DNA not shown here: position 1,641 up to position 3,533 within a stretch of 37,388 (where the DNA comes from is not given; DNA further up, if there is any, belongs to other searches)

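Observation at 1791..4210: Accessory cargo between integrase and repressor: DUF4041/T5orf172 protein plus a HicAB pair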

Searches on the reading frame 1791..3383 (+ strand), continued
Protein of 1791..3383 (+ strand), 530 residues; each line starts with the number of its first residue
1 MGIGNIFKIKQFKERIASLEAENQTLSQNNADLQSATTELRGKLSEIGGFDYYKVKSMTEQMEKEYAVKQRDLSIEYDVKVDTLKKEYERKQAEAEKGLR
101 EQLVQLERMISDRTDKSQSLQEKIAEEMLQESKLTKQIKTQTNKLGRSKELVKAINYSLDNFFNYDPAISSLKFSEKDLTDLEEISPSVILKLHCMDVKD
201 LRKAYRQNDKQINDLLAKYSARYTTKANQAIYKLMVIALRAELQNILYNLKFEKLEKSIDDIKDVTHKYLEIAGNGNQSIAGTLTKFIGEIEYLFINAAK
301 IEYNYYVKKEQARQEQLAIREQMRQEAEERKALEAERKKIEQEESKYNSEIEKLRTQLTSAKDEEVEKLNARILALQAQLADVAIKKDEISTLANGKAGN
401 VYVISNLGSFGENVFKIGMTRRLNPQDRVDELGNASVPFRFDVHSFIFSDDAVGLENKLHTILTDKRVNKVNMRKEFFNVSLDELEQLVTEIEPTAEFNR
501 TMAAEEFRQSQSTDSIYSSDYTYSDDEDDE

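Call 38: search_protein_families(library=pfam, alignment_id=A2, max_evalue=0.001)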
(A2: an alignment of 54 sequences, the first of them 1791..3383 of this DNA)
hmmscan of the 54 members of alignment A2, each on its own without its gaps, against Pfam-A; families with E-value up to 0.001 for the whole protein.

A. member 1, window:1791-3383:+ (530 aa): 3 families
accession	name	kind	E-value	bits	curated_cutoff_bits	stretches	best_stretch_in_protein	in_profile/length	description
PF13455.12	MUG113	-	1.2e-18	67.9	22.3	1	415-491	1-72/73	Meiotically up-regulated gene 113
PF10544.15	T5orf172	-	5.4e-15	56.2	20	1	400-492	2-100/101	T5orf172 domain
PF04977.20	DivIC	-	0.00099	19.3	28.9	1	2-41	12-51/80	Septum formation initiator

B. families by the number of members that match (of 54 scanned): 10 families
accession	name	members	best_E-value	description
PF13455.12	MUG113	53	7.9e-21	Meiotically up-regulated gene 113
PF10544.15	T5orf172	52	3.2e-19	T5orf172 domain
PF05154.21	TM2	1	1e-12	TM2 domain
PF05103.18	DivIVA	1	0.00012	DivIVA protein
PF05911.16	FPP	1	0.00025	Filament-like plant protein, long coiled-coil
PF09736.14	Bud13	1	0.00036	Pre-mRNA-splicing factor of RES complex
PF15585.11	Imm7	1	0.0004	Immunity protein 7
PF20990.2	DUF2207_C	1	0.00043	Predicted membrane protein (DUF2207) C-terminal domain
PF02183.23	HALZ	1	0.00058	Homeobox associated leucine zipper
PF04977.20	DivIC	1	0.00099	Septum formation initiator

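Call 40: get_annotated_region(hit=H1, flank=2500)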
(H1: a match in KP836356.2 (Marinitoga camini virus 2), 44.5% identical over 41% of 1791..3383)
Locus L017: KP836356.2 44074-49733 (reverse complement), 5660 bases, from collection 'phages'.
description: Marinitoga camini virus 2, complete genome.
organism: Marinitoga camini virus 2 (NCBI taxid 1629953)
taxonomy: Viruses; Duplodnaviria; Heunggongvirae; Uroviricota; Caudoviricetes
host: Marinitoga camini 1155; source: -; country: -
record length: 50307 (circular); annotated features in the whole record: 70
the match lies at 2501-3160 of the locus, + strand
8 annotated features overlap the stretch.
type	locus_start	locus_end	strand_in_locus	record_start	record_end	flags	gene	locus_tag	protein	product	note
CDS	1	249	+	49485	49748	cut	-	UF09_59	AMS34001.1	hypothetical protein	-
CDS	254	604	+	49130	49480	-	-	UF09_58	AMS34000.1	hypothetical protein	-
CDS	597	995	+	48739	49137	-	-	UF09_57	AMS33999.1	hypothetical protein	-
CDS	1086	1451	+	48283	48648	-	-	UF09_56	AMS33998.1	hypothetical protein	-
CDS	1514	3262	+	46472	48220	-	-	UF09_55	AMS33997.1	Chromosome segregation ATPase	-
CDS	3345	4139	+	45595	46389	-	-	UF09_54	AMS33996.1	hypothetical protein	-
CDS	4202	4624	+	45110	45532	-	-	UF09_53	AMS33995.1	hypothetical protein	-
CDS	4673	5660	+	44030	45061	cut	-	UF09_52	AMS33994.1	hypothetical protein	-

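Call 41: get_annotated_region(hit=H4, flank=2500)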
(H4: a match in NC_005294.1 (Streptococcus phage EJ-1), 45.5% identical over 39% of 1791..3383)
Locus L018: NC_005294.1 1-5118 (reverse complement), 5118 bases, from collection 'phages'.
description: Streptococcus prophage EJ-1, complete genome.
organism: Streptococcus phage EJ-1 (NCBI taxid 12402)
taxonomy: Viruses; Duplodnaviria; Heunggongvirae; Uroviricota; Caudoviricetes
host: Streptococcus pneumoniae; source: -; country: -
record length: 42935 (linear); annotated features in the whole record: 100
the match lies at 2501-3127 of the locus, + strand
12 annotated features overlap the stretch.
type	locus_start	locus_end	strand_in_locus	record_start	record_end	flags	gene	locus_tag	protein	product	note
CDS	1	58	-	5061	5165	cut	-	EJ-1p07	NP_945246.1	hypothetical protein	ORF7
CDS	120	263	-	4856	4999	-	-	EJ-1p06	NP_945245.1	hypothetical protein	ORF6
CDS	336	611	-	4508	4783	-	-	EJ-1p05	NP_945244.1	hypothetical protein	ORF5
regulatory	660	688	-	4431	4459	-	-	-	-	promoter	-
regulatory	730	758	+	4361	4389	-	-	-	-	promoter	-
CDS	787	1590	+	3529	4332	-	cI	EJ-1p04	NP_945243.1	transcriptional regulator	ORF4; regulation of transcription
CDS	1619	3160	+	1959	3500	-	-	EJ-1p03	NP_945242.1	DUF4041 domain-containing protein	ORF3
CDS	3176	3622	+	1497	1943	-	-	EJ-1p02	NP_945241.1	hypothetical protein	ORF2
regulatory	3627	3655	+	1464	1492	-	-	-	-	promoter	-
CDS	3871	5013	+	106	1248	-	int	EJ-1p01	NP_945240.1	integrase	ORF1; phage DNA integration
regulatory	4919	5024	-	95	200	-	-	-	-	terminator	-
misc_feature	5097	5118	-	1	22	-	-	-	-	-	attL core sequence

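Call 42: get_annotated_region(hit=H6, flank=2500)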
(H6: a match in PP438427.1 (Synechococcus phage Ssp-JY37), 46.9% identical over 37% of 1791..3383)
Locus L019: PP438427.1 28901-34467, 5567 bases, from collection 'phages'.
description: Synechococcus phage Ssp-JY37, complete genome.
organism: Synechococcus phage Ssp-JY37 (NCBI taxid 3128155)
taxonomy: Viruses; Duplodnaviria; Heunggongvirae; Uroviricota; Caudoviricetes
host: Synechococcus sp.; source: China; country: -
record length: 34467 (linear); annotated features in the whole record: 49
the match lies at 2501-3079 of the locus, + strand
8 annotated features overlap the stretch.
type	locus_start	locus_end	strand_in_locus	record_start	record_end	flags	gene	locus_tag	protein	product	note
CDS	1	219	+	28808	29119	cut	-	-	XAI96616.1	hypothetical protein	-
CDS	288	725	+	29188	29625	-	-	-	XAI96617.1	hypothetical protein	-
CDS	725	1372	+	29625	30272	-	-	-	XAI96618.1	hypothetical protein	-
CDS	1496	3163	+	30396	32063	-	-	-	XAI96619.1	hypothetical protein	-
CDS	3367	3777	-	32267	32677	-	-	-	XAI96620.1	hypothetical protein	-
CDS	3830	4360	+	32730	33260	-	-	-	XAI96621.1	glycoside hydrolase family 104 protein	-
CDS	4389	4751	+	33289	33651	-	-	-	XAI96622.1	hypothetical protein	-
CDS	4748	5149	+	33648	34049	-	-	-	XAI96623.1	hypothetical protein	-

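Call 43: get_annotated_region(hit=H10, flank=2500)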
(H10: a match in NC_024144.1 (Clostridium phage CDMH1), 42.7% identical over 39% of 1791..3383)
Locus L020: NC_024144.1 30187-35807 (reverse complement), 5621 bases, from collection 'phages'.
description: Clostridium phage CDMH1 complete genome.
organism: Clostridium phage CDMH1 (NCBI taxid 1411095)
taxonomy: Viruses; Duplodnaviria; Heunggongvirae; Uroviricota; Caudoviricetes; Yongloolinvirus; Yongloolinvirus CDMH1
host: -; source: -; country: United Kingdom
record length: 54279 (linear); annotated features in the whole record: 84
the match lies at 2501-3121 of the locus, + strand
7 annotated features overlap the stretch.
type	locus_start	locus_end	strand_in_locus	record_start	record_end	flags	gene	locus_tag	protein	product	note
CDS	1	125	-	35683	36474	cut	CDHM1_gp45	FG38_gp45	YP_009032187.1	anti-repressor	-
CDS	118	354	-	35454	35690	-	CDHM1_gp44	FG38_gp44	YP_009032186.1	helix-turn-helix domain-containing protein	-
CDS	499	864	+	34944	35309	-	CDHM1_gp43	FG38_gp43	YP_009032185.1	transcriptional regulator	-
CDS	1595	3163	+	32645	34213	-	CDHM1_gp42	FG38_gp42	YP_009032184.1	DUF4041 domain-containing protein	-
CDS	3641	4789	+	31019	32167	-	CDHM1_gp41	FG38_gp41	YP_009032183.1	integrase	-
CDS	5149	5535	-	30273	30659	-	CDHM1_gp40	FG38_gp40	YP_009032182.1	transcriptional regulator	-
CDS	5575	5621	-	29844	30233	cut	CDHM1_gp39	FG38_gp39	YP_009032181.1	transcriptional regulator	-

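Call 44: get_annotated_region(hit=H12, flank=2500)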
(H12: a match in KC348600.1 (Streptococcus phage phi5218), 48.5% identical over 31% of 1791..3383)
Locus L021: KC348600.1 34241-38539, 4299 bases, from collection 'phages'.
description: Streptococcus phage phi5218, complete genome.
organism: Streptococcus phage phi5218 (NCBI taxid 1289597)
taxonomy: Viruses; Duplodnaviria; Heunggongvirae; Uroviricota; Caudoviricetes
host: Streptococcus suis 5218; source: -; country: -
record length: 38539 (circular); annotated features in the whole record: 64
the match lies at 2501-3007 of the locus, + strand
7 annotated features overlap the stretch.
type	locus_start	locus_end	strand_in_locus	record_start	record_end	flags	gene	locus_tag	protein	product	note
CDS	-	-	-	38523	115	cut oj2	-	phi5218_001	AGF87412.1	hypothetical protein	-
CDS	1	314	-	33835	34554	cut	-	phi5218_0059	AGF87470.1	AntA/AntB antirepressor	-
CDS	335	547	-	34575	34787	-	-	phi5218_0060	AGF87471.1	hypothetical protein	-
CDS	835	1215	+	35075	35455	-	-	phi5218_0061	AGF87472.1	putative phage DNA-binding protein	-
CDS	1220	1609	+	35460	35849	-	-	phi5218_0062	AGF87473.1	hypothetical protein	-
CDS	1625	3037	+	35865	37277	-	-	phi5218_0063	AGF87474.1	putative phage membrane protein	-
CDS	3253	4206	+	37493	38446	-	-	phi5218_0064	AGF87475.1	Abi-like protein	-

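Call 45: get_annotated_region(hit=H14, flank=2500)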
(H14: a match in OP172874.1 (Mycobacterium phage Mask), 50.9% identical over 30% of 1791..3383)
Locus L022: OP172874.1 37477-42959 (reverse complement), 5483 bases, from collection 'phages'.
description: Mycobacterium phage Mask, complete genome.
organism: Mycobacterium phage Mask (NCBI taxid 2974051)
taxonomy: Viruses; Duplodnaviria; Heunggongvirae; Uroviricota; Caudoviricetes
host: Mycobacterium smegmatis mc#155; source: soil; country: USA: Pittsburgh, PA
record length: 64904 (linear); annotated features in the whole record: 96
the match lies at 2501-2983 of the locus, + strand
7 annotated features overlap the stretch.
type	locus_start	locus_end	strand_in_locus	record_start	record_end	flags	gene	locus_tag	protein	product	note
CDS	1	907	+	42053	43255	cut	46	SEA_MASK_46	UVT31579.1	tyrosine integrase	-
CDS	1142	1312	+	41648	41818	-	45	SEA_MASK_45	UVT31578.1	RelB-like antitoxin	antitoxin in toxin/antitoxin system, RelB-like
CDS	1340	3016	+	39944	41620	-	44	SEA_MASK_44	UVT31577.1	hypothetical protein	-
CDS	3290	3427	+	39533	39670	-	43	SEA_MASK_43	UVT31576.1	hypothetical protein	-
CDS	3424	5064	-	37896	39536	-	42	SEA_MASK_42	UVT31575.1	DNA methyltransferase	-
CDS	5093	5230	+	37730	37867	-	41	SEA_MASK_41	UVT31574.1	hypothetical protein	-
CDS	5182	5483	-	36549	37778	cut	40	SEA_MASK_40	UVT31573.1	lysin B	-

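Call 46: get_annotated_region(hit=H19, flank=2500)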
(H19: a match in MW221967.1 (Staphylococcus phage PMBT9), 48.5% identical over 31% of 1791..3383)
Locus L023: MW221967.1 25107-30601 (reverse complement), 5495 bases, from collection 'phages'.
description: Staphylococcus phage PMBT9, complete genome.
organism: Staphylococcus phage PMBT9 (NCBI taxid 2796498)
taxonomy: Viruses; Duplodnaviria; Heunggongvirae; Uroviricota; Caudoviricetes; Rockefellervirus
host: -; source: wash water of piglets; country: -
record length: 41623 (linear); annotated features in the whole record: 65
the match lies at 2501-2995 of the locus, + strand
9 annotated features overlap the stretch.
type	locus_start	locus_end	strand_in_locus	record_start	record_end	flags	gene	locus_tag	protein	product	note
CDS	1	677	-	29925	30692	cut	-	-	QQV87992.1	antirepressor protein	-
CDS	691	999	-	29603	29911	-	-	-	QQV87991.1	hypothetical protein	-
CDS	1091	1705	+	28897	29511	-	-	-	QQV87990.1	SOS-response repressor and protease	SOS-response repressor and protease LexA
CDS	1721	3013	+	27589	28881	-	-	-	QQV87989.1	chromosome segregation ATPase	-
CDS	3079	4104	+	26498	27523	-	-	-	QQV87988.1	integrase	-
CDS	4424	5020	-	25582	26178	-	-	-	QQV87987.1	hypothetical protein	-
CDS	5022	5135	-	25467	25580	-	-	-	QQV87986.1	hypothetical protein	-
CDS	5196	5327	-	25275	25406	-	-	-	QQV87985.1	hypothetical protein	-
CDS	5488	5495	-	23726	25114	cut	-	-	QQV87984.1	lysin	lysin, N-acetylmuramoyl-L-alanine amidase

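Call 47: get_annotated_region(hit=H26, flank=2500)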
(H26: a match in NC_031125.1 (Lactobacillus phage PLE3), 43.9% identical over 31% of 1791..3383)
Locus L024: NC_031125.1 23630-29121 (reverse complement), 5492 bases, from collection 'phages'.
description: Lactobacillus phage PLE3, complete genome.
organism: Lactobacillus phage PLE3 (NCBI taxid 1815510)
taxonomy: Viruses; Duplodnaviria; Heunggongvirae; Uroviricota; Caudoviricetes; Pleetrevirus; Pleetrevirus PLE3
host: Lactobacillus casei BL23; source: -; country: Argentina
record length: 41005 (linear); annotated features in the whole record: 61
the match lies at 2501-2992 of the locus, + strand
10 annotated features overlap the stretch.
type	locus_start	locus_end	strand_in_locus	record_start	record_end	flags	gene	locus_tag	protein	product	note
CDS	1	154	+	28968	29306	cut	-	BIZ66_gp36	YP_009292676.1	transcriptional regulator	-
CDS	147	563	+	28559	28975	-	-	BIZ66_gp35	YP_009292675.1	metallo-protease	-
CDS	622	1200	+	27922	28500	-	-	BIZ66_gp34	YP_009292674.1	hypothetical protein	-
CDS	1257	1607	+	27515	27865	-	-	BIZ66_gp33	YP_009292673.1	hypothetical protein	-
CDS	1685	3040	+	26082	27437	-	-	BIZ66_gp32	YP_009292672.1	DUF4041 domain-containing protein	replication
CDS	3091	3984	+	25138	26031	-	-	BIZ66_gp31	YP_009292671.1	hypothetical protein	-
CDS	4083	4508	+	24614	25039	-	-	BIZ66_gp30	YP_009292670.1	pyridoxamine 5'-phosphate oxidase family protein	-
CDS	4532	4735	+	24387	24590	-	-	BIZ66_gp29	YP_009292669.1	hypothetical protein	-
CDS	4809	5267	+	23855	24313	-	-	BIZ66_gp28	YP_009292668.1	hypothetical protein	-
CDS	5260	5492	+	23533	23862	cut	-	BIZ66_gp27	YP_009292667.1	hypothetical protein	-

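Call 48: get_annotated_region(hit=H27, flank=2500)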
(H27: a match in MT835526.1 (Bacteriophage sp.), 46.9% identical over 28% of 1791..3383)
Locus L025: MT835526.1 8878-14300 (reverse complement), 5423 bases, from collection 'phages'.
description: UNVERIFIED: Bacteriophage sp. clone scaffold_98 genomic sequence.
organism: Bacteriophage sp. (NCBI taxid 38018)
taxonomy: Viruses
host: -; source: human fecal samples; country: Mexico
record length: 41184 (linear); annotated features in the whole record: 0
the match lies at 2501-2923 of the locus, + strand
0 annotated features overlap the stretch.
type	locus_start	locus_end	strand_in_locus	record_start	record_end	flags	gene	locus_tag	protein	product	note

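Call 49: get_annotated_region(hit=H20, flank=2500)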
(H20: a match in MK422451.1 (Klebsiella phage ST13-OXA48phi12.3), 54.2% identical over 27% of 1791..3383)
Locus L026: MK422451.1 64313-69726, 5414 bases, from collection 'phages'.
description: Klebsiella phage ST13-OXA48phi12.3, complete genome.
organism: Klebsiella phage ST13-OXA48phi12.3 (NCBI taxid 2510466)
taxonomy: Viruses; Duplodnaviria; Heunggongvirae; Uroviricota; Caudoviricetes
host: Klebsiella pneumoniae ST13-OXA48; source: -; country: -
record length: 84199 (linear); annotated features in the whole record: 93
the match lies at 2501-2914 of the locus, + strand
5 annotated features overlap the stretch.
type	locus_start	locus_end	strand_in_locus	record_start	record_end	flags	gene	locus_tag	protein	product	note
CDS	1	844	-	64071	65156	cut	-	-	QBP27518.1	exonuclease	-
CDS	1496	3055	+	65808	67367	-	-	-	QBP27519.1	hypothetical protein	hypothetical protein, DUF4041 domain-containing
CDS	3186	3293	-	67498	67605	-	-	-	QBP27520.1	hypothetical protein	hypothetical protein PMK1 b00090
CDS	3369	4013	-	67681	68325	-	-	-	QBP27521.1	hypothetical protein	-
CDS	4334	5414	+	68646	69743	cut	-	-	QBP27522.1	RepB family protein replication initiation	-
